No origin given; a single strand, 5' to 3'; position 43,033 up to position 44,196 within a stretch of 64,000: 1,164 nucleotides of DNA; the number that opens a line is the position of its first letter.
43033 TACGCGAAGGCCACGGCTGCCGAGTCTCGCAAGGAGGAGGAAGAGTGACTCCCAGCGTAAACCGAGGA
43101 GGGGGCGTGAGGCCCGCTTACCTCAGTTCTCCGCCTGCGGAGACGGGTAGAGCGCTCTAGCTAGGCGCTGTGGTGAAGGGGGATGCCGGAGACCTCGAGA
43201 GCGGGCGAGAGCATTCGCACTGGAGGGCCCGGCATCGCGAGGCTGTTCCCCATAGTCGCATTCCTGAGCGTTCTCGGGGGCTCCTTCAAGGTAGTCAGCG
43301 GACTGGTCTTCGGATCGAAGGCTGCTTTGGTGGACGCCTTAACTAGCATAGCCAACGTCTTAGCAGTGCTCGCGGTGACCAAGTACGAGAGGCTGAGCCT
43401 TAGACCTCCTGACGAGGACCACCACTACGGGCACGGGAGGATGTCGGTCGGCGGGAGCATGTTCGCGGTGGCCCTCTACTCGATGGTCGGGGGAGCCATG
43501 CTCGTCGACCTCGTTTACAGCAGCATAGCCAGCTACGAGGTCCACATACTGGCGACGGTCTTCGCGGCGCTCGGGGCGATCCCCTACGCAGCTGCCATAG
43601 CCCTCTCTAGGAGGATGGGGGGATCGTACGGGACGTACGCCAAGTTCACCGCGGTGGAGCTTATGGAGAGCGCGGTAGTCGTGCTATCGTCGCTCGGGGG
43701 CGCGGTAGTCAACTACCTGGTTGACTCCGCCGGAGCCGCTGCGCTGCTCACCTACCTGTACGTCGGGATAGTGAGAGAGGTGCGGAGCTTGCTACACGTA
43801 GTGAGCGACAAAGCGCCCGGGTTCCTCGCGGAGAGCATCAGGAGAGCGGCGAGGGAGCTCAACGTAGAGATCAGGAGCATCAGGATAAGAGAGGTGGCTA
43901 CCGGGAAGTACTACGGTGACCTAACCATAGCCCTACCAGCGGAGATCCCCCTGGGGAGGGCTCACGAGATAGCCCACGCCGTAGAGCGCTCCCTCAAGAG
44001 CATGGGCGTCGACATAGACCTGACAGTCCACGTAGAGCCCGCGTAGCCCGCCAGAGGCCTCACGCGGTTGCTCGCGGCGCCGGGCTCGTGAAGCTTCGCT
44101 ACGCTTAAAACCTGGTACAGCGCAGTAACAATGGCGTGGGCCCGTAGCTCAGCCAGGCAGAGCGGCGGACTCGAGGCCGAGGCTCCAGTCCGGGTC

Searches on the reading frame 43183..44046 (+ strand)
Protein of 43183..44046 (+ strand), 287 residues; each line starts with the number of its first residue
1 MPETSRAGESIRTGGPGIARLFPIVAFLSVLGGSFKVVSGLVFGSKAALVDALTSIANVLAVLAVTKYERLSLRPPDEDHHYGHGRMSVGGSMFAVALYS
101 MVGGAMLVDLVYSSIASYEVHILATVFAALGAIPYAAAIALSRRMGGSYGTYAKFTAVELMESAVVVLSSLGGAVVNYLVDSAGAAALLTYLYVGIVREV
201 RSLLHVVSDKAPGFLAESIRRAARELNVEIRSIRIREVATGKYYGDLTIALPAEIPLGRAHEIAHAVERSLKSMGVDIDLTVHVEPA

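Call 98: search_protein_families(library=ncbifam, proteins=[window:43183-44046:+], max_evalue=0.01)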
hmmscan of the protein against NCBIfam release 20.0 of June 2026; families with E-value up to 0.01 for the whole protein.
window:43183-44046:+ (287 aa): 9 families
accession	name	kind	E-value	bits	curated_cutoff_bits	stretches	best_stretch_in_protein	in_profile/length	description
TIGR01297.1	CDF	superfamily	2.5e-16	59.8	82.35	1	24-286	7-282/285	cation diffusion facilitator family transporter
NF033615.1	CDF_MamM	equivalog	8.4e-14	51.5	350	1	34-274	24-275/290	magnetosome biogenesis CDF transporter MamM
NF050169.1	CatEfflxFieF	equivalog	1.1e-10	41.2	420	2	37-114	23-97/282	cation efflux pump FieF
NF007064.0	PRK09509.1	equivalog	1.6e-09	37.2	447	1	46-286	40-286/300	CDF family cation-efflux transporter FieF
NF052621.1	MngEfTpMntE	equivalog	8.2e-09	35.3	500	1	28-286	14-281/293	manganese efflux transporter MntE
NF033616.1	CDF_MamB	equivalog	1.9e-08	34.1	350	1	30-270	17-266/284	magnetosome biogenesis CDF transporter MamB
NF052602.1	Zn_efflux_Cdf31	equivalog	1.6e-06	27.7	460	1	22-100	10-88/299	CDF family zinc efflux transporter Cdf31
NF040994.1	MamV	equivalog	0.0057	15.8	500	1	35-144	27-133/319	CDF transporter MamV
NF002923.0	PRK03557.1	equivalog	0.0085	15.4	408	0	36-97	35-97/313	CDF family zinc transporter ZitB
